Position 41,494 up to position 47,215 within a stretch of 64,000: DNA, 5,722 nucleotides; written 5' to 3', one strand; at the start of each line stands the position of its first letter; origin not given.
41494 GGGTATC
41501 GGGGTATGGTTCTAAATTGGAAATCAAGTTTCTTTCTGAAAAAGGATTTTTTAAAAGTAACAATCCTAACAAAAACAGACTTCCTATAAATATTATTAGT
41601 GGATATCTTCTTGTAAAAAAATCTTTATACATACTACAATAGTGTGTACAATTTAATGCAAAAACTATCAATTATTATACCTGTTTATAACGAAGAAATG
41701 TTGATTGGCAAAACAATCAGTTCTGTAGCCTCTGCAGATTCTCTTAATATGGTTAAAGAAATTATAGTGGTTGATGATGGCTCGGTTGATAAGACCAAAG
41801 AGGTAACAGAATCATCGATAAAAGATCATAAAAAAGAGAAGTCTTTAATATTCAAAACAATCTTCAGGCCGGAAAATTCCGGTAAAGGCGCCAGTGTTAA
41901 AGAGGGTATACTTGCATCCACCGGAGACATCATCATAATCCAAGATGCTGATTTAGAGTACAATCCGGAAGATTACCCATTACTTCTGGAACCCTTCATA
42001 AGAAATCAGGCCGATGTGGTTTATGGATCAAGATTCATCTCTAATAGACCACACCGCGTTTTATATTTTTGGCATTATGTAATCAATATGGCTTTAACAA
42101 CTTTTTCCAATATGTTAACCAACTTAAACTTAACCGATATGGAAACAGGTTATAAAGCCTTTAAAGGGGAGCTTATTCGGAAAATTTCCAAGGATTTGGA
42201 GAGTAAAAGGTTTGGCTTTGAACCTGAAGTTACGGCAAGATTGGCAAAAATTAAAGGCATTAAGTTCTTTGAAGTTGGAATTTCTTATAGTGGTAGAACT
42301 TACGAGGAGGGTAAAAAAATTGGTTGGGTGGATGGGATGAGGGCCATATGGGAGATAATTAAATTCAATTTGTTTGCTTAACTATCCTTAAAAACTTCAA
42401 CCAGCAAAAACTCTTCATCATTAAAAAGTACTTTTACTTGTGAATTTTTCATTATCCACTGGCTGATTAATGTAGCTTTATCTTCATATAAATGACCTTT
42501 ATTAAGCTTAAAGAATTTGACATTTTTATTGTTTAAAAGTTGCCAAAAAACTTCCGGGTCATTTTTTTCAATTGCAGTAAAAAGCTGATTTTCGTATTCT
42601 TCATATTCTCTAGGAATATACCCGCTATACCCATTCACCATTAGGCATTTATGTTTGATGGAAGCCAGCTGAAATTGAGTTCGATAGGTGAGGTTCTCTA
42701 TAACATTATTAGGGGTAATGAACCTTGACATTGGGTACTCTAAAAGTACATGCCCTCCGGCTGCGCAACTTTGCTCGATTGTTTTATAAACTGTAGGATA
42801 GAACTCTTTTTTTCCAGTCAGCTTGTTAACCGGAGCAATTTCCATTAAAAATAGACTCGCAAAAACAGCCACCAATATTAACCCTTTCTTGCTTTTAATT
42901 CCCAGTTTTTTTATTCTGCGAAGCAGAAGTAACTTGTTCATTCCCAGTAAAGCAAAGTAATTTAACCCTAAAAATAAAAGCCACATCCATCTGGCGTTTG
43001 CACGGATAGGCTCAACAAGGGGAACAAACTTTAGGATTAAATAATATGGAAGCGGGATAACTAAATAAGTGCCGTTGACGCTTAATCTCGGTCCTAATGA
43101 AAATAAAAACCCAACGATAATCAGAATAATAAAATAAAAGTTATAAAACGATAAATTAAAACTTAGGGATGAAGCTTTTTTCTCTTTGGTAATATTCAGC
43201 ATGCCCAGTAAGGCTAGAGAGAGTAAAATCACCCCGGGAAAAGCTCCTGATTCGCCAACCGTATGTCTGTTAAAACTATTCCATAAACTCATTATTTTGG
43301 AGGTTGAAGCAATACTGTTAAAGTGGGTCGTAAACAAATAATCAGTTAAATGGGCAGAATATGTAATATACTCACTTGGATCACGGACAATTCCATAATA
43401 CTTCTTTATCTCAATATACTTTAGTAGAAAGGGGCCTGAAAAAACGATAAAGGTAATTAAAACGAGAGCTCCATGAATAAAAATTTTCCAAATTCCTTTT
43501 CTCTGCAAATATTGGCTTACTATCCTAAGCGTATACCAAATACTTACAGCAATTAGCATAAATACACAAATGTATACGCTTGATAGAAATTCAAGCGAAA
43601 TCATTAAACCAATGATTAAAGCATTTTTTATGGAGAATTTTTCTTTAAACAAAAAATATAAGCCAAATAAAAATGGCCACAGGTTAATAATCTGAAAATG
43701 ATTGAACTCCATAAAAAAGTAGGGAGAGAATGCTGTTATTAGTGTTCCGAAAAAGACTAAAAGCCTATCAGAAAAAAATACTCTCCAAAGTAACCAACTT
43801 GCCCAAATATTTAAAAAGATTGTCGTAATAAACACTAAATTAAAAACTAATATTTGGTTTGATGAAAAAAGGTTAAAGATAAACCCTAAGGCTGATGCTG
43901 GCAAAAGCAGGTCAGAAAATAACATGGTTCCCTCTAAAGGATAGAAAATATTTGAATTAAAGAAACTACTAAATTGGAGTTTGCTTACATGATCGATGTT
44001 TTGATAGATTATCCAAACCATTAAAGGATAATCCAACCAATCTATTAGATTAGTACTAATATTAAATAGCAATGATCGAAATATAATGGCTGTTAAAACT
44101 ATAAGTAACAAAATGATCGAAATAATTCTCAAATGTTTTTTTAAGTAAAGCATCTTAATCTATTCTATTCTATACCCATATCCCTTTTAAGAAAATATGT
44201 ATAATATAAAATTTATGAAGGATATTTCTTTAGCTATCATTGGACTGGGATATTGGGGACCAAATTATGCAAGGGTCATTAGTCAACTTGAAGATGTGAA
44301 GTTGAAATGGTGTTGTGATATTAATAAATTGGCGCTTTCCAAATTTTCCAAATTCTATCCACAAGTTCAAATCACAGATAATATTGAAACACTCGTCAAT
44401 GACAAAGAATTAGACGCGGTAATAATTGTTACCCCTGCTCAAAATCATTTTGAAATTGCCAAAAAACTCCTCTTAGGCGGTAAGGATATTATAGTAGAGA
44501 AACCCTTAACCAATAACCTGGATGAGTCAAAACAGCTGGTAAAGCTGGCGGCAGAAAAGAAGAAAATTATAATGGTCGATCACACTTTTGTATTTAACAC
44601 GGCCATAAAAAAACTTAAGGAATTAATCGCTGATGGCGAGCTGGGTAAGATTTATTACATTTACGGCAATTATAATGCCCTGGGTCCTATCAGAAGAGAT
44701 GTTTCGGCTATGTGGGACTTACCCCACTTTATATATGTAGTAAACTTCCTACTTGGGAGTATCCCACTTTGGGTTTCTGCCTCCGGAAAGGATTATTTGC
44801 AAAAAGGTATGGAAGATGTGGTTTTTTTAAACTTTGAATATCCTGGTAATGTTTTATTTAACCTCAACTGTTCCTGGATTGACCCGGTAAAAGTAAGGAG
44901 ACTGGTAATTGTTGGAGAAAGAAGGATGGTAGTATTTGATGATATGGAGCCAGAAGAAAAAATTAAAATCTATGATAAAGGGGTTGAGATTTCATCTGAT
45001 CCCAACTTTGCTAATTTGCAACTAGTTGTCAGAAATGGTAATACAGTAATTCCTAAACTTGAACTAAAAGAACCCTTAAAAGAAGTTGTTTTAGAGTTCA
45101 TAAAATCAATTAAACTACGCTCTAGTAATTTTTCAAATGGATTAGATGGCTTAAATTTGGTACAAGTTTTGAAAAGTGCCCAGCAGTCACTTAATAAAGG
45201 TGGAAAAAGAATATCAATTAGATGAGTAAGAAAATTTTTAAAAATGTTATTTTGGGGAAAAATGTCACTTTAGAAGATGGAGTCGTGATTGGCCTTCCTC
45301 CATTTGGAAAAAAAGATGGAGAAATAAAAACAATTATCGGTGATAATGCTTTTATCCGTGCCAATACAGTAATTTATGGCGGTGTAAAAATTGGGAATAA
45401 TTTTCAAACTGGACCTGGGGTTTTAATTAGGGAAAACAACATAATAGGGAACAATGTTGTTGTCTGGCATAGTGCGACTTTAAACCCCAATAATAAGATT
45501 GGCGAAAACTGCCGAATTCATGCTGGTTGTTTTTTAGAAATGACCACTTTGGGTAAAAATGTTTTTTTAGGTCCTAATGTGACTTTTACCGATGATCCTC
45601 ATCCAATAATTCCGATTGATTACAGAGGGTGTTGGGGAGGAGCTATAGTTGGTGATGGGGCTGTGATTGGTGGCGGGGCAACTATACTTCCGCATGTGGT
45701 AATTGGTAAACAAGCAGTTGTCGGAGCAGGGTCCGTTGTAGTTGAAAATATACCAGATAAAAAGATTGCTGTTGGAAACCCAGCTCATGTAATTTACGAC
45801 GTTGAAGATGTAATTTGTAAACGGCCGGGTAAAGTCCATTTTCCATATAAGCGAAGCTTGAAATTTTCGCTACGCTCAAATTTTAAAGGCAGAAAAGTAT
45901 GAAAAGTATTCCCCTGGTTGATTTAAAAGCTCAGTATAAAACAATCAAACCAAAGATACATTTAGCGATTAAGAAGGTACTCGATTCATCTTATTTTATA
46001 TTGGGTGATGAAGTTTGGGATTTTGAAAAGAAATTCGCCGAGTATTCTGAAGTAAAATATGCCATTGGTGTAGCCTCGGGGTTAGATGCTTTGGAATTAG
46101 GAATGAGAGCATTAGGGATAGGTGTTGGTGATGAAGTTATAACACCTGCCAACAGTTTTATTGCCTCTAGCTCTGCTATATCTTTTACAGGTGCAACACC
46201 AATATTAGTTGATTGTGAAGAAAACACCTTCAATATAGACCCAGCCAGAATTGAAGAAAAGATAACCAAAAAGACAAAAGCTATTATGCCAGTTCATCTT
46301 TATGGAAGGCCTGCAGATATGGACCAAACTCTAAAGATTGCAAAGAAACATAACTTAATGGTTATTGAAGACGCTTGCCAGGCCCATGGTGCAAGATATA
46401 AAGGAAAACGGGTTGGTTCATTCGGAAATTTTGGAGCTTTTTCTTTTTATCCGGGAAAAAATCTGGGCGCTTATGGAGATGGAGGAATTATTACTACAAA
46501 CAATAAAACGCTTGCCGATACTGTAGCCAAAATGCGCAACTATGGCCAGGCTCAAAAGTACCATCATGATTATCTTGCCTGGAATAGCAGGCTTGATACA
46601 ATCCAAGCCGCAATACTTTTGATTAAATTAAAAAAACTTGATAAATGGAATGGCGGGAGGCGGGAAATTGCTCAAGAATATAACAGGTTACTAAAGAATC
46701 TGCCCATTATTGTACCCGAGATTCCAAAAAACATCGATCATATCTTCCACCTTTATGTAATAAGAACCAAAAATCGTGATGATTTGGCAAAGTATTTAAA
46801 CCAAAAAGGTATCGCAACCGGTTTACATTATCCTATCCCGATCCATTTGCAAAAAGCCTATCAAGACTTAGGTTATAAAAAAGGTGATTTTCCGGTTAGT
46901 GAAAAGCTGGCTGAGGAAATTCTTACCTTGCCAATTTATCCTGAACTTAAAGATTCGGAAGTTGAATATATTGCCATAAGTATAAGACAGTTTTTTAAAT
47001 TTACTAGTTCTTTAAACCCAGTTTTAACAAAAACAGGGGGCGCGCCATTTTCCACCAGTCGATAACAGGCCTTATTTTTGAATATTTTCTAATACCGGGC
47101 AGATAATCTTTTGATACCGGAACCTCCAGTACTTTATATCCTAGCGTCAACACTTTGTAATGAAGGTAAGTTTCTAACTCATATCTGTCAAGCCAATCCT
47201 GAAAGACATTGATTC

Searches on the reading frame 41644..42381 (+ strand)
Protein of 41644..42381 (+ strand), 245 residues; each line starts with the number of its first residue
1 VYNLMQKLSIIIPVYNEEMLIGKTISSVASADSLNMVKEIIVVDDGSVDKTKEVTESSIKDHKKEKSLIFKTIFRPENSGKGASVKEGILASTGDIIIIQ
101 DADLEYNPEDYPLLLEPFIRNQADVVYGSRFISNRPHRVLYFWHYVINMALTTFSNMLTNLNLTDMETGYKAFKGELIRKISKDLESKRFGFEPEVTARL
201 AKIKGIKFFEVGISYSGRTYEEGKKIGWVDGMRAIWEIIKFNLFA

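Call 51: search_protein_families(library=pfam, proteins=[window:41644-42381:+], max_evalue=0.001)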
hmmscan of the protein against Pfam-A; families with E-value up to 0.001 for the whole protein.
window:41644-42381:+ (245 aa): 3 families
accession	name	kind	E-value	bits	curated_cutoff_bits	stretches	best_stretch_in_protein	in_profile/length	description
PF00535.33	Glycos_transf_2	-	7.9e-33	114.2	23.3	1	9-179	1-165/168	Glycosyl transferase family 2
PF13641.12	Glyco_tranf_2_3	-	3.7e-08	34.1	27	1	8-160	3-151/230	Glycosyltransferase like family 2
PF10111.15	Glyco_tranf_2_2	-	0.00015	21.8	27.3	1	9-104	1-92/276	Glycosyltransferase like family 2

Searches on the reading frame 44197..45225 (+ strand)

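Call 51: search_protein_families(library=pfam, proteins=[window:44197-45225:+], max_evalue=0.001)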
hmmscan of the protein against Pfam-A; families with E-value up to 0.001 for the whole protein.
window:44197-45225:+ (342 aa): 4 families
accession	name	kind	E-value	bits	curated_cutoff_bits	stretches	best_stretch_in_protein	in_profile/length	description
PF01408.29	GFO_IDH_MocA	-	1.3e-24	87.6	24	1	11-129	2-120/120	Oxidoreductase family, NAD-binding Rossmann fold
PF22725.1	GFO_IDH_MocA_C3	-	1.8e-12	47.8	27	1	138-245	2-123/124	GFO/IDH/MocA C-terminal domain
PF02894.22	GFO_IDH_MocA_C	-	9.3e-07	29.3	22.9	1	141-336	1-214/218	Oxidoreductase family, C-terminal alpha/beta domain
PF03447.22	NAD_binding_3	-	0.00042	21.4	24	1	26-127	11-115/116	Homoserine dehydrogenase, NAD binding domain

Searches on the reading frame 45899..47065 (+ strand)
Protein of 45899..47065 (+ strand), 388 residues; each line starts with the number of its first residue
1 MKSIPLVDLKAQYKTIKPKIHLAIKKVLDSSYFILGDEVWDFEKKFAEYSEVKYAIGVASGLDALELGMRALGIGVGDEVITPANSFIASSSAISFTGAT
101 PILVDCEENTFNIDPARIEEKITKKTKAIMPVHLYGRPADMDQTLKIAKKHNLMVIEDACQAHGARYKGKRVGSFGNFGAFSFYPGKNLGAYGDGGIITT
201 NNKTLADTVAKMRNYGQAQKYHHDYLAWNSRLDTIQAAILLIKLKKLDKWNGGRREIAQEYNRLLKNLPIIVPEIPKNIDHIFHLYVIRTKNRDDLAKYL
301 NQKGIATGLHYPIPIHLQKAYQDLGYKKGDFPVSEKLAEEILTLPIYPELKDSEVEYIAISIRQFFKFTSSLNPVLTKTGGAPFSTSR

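Call 51: search_protein_families(library=pfam, proteins=[window:45899-47065:+], max_evalue=0.001)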
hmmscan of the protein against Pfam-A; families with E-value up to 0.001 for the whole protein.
window:45899-47065:+ (388 aa): 2 families
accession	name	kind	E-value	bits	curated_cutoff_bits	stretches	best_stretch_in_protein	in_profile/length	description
PF01041.23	DegT_DnrJ_EryC1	-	1.4e-126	423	19.8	1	16-362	3-359/360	DegT/DnrJ/EryC1/StrS aminotransferase family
PF01053.26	Cys_Met_Meta_PP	-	0.00032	19.8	27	1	42-165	57-180/381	Cys/Met metabolism PLP-dependent enzyme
